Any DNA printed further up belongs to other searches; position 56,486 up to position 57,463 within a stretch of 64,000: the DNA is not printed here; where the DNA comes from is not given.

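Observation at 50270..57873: Translationally coupled carotenoid end-group tailoring operon converging on an SRPBCC-like / variant CDP-alcohol phosphatidyltransferase pair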

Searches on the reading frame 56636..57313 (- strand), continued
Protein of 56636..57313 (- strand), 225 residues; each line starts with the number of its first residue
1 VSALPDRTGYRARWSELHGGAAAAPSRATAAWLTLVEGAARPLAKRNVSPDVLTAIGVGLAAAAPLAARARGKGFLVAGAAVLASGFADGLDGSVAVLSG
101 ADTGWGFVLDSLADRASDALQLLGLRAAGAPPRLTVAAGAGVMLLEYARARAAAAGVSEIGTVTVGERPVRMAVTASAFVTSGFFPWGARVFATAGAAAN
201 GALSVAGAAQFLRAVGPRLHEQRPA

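Call 28: find_encoding_contigs(protein=P0075, flank=10000, max_places=3)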
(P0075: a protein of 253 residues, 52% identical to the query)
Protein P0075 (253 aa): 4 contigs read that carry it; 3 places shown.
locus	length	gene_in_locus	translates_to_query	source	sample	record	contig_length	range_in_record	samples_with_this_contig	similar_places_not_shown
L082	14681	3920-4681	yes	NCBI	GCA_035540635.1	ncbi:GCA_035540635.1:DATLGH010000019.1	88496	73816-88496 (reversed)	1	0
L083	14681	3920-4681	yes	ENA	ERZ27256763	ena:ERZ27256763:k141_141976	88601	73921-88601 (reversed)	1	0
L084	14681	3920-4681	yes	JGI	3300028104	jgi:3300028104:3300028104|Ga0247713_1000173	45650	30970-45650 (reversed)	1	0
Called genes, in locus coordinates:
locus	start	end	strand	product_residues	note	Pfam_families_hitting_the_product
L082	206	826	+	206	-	PF08281:Sigma70_r4_2 (faint), PF00196:GerE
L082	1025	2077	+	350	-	PF25608:NAL1_N (weak), PF13365:Trypsin_2 (weak)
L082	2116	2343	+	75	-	-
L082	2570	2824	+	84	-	-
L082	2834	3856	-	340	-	PF00296:Bac_luciferase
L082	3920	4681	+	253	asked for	PF01066:CDP-OH_P_transf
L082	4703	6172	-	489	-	PF00070:Pyr_redox (faint), PF00890:FAD_binding_2 (weak), PF01266:DAO (weak), PF01593:Amino_oxidase, PF03486:HI0933_like (faint), PF07992:Pyr_redox_2 (faint), PF13450:NAD_binding_8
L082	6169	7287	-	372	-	PF13506:Glyco_transf_21 (weak), PF00535:Glycos_transf_2, PF13641:Glyco_tranf_2_3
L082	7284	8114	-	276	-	PF04240:Caroten_synth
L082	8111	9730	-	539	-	PF01593:Amino_oxidase, PF01946:Thi4 (faint), PF12831:FAD_oxidored (weak), PF13450:NAD_binding_8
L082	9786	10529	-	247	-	-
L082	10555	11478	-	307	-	PF00528:BPD_transp_1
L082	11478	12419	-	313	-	PF00528:BPD_transp_1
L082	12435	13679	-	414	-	PF01547:SBP_bac_1, PF13416:SBP_bac_8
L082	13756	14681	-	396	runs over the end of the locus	PF00005:ABC_tran, PF08402:TOBE_2 (faint), PF17912:OB_MalK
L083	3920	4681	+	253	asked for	PF01066:CDP-OH_P_transf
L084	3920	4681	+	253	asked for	PF01066:CDP-OH_P_transf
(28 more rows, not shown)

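Call 42: search_protein_families(library=ncbifam, proteins=[L001:1222-2823:-, L012:9097-9879:+], max_evalue=0.001)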
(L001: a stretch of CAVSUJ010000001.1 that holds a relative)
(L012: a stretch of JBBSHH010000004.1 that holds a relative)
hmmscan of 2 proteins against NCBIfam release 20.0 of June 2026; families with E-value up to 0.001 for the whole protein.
L001:1222-2823:- (533 aa): 64 families (the best 25 are shown)
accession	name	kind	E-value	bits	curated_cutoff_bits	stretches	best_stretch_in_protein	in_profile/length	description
TIGR02734.1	crtI_fam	subfamily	2.4e-161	537.9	238.1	1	11-498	1-492/504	phytoene desaturase family protein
NF058655.1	CrtID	equivalog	5.4e-87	292.6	640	1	11-491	1-478/478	bifunctional phytoene desaturase/3,4-desaturase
NF045637.1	carotdesatCrtDProt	equivalog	1.4e-78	264.6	580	1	11-495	1-483/485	1-hydroxycarotenoid 3,4-desaturase CrtD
NF042421.1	hydcarot_desat_CrtD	equivalog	8.5e-55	186.1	500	1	10-495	3-484/487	1-hydroxycarotenoid 3,4-desaturase CrtD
TIGR02730.1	carot_isom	equivalog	1.6e-26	93.2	586.9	1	11-499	3-492/493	carotenoid isomerase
TIGR03467.1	HpnE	equivalog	6.1e-16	58.8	283.05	1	11-64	1-56/430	hydroxysqualene dehydroxylase HpnE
NF045689.1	BCarotKetCrtO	equivalog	8.2e-16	57.6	1000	1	10-141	5-138/563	beta-carotene ketolase CrtO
NF005560.0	PRK07233.1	equivalog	8.3e-16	57.8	252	2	10-58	2-50/435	hypothetical protein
TIGR02733.1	desat_CrtD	equivalog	8e-14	51.2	549.7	1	10-63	3-56/492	C-3',4' desaturase CrtD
NF001933.0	PRK00711.1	subfamily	6.9e-11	41.8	383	1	10-53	2-45/429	D-amino acid dehydrogenase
NF005547.0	PRK07208.1-3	equivalog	6.4e-09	35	380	1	10-60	6-56/465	hypothetical protein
NF005548.0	PRK07208.1-4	equivalog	1.4e-08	33.8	389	1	8-61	3-56/488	hypothetical protein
NF006130.0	PRK08274.1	equivalog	6.6e-08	31.8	369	0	223-291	125-197/467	FAD-dependent tricarballylate dehydrogenase TcuA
NF050086.1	pipecolate_AmaA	exception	3.7e-07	29.1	600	1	9-48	26-65/425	L-pipecolate oxidase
NF009410.0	PRK12771.1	subfamily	4.6e-07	28.8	516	1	9-45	139-175/566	NAD(P)-binding protein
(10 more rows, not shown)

L012:9097-9879:+ (261 aa): 1 family
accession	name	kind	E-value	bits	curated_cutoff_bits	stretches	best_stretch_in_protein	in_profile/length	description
NF008299.0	PRK11087.1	equivalog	6.6e-22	78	249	1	41-260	14-236/238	oxidative stress defense protein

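Call 43: search_protein_families(library=pfam, proteins=[L001:1222-2823:-, L012:9097-9879:+], max_evalue=0.001)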
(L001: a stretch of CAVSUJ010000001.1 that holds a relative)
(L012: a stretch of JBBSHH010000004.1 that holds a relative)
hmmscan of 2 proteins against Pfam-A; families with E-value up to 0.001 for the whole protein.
L001:1222-2823:- (533 aa): 12 families
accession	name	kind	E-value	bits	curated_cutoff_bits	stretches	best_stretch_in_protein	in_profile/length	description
PF01593.30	Amino_oxidase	-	1e-47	163.9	19.8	1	18-494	1-442/443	Flavin containing amine oxidoreductase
PF01266.30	DAO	-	7.4e-17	62.3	27.9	1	10-285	1-204/353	FAD dependent oxidoreductase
PF13450.12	NAD_binding_8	-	1.4e-14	54.6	21.9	1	13-67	1-55/68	NAD(P)-binding Rossmann-like domain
PF00890.30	FAD_binding_2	-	1.9e-10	41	20.4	1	11-57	2-47/414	FAD binding domain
PF07992.20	Pyr_redox_2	-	7.1e-09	35.9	26.1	1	10-42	144-176/291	Pyridine nucleotide-disulphide oxidoreductase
PF12831.13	FAD_oxidored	-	1.2e-07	31.8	27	1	11-59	2-47/416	FAD dependent oxidoreductase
PF00070.33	Pyr_redox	-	1.8e-07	32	22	1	10-44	1-35/82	Pyridine nucleotide-disulphide oxidoreductase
PF01946.23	Thi4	-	6.7e-06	25.9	26.2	1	11-58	20-65/235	Thi4 family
PF03486.20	HI0933_like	-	7e-06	26.1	50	0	10-44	2-36/244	HI0933-like protein Rossmann domain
PF01494.25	FAD_binding_3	-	0.00015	21.5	22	1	10-47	3-42/349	FAD binding domain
PF13454.12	NAD_binding_9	-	0.00022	21.7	21.8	0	13-51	2-42/155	FAD-NAD(P)-binding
PF05834.18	Lycopene_cycl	-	0.00061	19.4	23.4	0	11-58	2-52/380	Lycopene cyclase protein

L012:9097-9879:+ (261 aa): 1 family
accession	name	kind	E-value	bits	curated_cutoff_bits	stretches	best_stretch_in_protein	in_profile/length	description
PF04402.19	SIMPL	-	1.2e-43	150.2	25.2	1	59-258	1-205/205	Protein of unknown function (DUF541)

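Call 49: predict_structure(alignment_id=A1)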
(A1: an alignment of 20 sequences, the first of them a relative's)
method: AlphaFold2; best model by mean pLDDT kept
length: 225 residues; sequences in the alignment: 20
mean_pLDDT: 93.3   pTM: 0.88
mean pLDDT of the five models: 93.3, 92.5, 92.4, 92.0, 92.0
residues with pLDDT >= 90: 191; 70-90: 25; 50-70: 7; < 50: 2
segments of 3 or more residues with pLDDT < 50: none
pLDDT, mean of each block of 10 residues (from residue 1): 90 85 70 95 97 98 98 97 97 95 91 97 99 98 95 86 86 98 98 98 97 92 82
secondary structure, 60 per line:
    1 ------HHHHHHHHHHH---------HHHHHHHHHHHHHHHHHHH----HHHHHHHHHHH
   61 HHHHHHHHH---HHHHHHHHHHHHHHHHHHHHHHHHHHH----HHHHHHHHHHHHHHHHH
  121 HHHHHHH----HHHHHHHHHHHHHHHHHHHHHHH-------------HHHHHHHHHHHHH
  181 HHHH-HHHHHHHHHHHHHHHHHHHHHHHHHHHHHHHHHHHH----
elements in order: H7-17 H27-45 H50-69 H73-99 H104-127 H132-154 H168-184 H186-221

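Call 54: fold_search(model_id=the predicted structure, library=pdb)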
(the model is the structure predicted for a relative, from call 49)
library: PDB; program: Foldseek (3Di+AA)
matches with E <= 10: 90; with E <= 0.001: 9
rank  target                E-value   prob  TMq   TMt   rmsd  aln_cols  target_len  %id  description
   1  6wm5_A                1.6e-04  1.00  0.67  0.47   3.5       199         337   28  Structure of a phosphatidylinositol-phosphate synthase (PIPS) from Mycobacterium kansasii (released 2020-05-27)
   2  6wmv_C                1.6e-04  1.00  0.63  0.44   3.5       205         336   26  Structure of a phosphatidylinositol-phosphate synthase (PIPS) from Mycobacterium kansasii with evidence of substrate b (released 2020-05-27)
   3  6wmv_A                2.1e-04  1.00  0.64  0.45   3.4       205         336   26  Structure of a phosphatidylinositol-phosphate synthase (PIPS) from Mycobacterium kansasii with evidence of substrate b (released 2020-05-27)
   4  6wm5_C                2.5e-04  1.00  0.64  0.45   3.5       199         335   27  Structure of a phosphatidylinositol-phosphate synthase (PIPS) from Mycobacterium kansasii (released 2020-05-27)
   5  6h5a_A                2.8e-04  1.00  0.65  0.70   3.4       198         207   25  Crystal structure of Mycobacterium tuberculosis phosphatidylinositol phosphate synthase (PgsA1) in complex with mangan (released 2019-05-15)
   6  6h59_B                3.7e-04  1.00  0.63  0.71   3.4       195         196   26  Crystal structure of Mycobacterium tuberculosis phosphatidylinositol phosphate synthase (PgsA1) with CDP-DAG bound (released 2019-05-15)
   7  6h59_A                5.8e-04  1.00  0.62  0.69   3.4       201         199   25  Crystal structure of Mycobacterium tuberculosis phosphatidylinositol phosphate synthase (PgsA1) with CDP-DAG bound (released 2019-05-15)
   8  6h5a_B                7.3e-04  1.00  0.63  0.67   3.4       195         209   26  Crystal structure of Mycobacterium tuberculosis phosphatidylinositol phosphate synthase (PgsA1) in complex with mangan (released 2019-05-15)
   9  5d92_A                9.6e-04  1.00  0.71  0.49   5.5       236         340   21  Structure of a phosphatidylinositolphosphate (PIP) synthase from Renibacterium Salmoninarum (released 2015-11-04)
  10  5d92_B                1.1e-03  1.00  0.68  0.47   5.1       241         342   23  Structure of a phosphatidylinositolphosphate (PIP) synthase from Renibacterium Salmoninarum (released 2015-11-04)
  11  5d91                  1.2e-03  1.00  0.68  0.47   3.4       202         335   24  Structure of a phosphatidylinositolphosphate (PIP) synthase from Renibacterium Salmoninarum (released 2015-11-11)
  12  4o6m_B                1.5e-03  1.00  0.59  0.41   4.1       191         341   19  Structure of AF2299, a CDP-alcohol phosphotransferase (CMP-bound) (released 2014-05-14)
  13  4q7c_A                1.6e-03  1.00  0.69  0.48   2.5       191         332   18  Structure of AF2299, a CDP-alcohol phosphotransferase (released 2014-05-28)
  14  4mnd                  1.9e-03  1.00  0.68  0.40   4.1       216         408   20  Crystal structure of Archaeoglobus fulgidus IPCT-DIPPS bifunctional membrane protein (released 2014-07-02)
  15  4o6n_A                2.0e-03  1.00  0.66  0.46   2.7       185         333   18  Structure of AF2299, a CDP-alcohol phosphotransferase (CDP-bound) (released 2014-05-14)
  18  6h53_B                2.9e-03  1.00  0.62  0.72   3.6       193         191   25  Crystal structure of Mycobacterium tuberculosis phosphatidylinositol phosphate synthase (PgsA1) in apo form (released 2019-05-15)
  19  6h53_A                7.2e-03  1.00  0.61  0.70   4.0       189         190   28  Crystal structure of Mycobacterium tuberculosis phosphatidylinositol phosphate synthase (PgsA1) in apo form (released 2019-05-15)
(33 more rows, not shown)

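Call 68: search_protein_families(library=pfam, proteins=[L080:15370-15918:-, L080:12306-12989:-, L080:12154-12600:-, L080:9995-10630:+, L033:10687-12312:+, L078:14871-15398:-], max_evalue=0.01)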
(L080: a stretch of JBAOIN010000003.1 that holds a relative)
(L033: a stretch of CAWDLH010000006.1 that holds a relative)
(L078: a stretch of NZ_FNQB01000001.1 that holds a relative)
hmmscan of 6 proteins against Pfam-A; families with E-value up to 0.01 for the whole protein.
L080:15370-15918:- (182 aa): 1 family
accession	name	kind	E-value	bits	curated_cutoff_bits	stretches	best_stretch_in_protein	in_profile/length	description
PF04073.20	tRNA_edit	-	2.7e-24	86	25.5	1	50-167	3-122/123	Aminoacyl-tRNA editing domain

L080:12306-12989:- (227 aa): 0 families

L080:12154-12600:- (148 aa): 0 families

L080:9995-10630:+ (211 aa): 1 family
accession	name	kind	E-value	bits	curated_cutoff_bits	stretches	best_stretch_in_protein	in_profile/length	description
PF01066.26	CDP-OH_P_transf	-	4e-13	50.5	22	1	45-194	3-149/152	CDP-alcohol phosphatidyltransferase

L033:10687-12312:+ (542 aa): 1 family
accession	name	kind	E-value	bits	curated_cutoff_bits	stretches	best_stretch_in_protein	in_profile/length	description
PF09594.16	GT87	-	0.0063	16.7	25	1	219-445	18-237/237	Glycosyltransferase family 87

L078:14871-15398:- (176 aa): 3 families
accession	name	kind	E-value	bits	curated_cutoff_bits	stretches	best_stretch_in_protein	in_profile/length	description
PF13508.13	Acetyltransf_7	-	6.6e-05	23.6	27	1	97-154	30-83/84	Acetyltransferase (GNAT) domain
PF00583.31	Acetyltransf_1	-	7.3e-05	23.5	20.7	1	55-153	38-116/116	Acetyltransferase (GNAT) family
PF13673.13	Acetyltransf_10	-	0.0071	16.8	23.6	0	96-162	51-116/128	Acetyltransferase (GNAT) domain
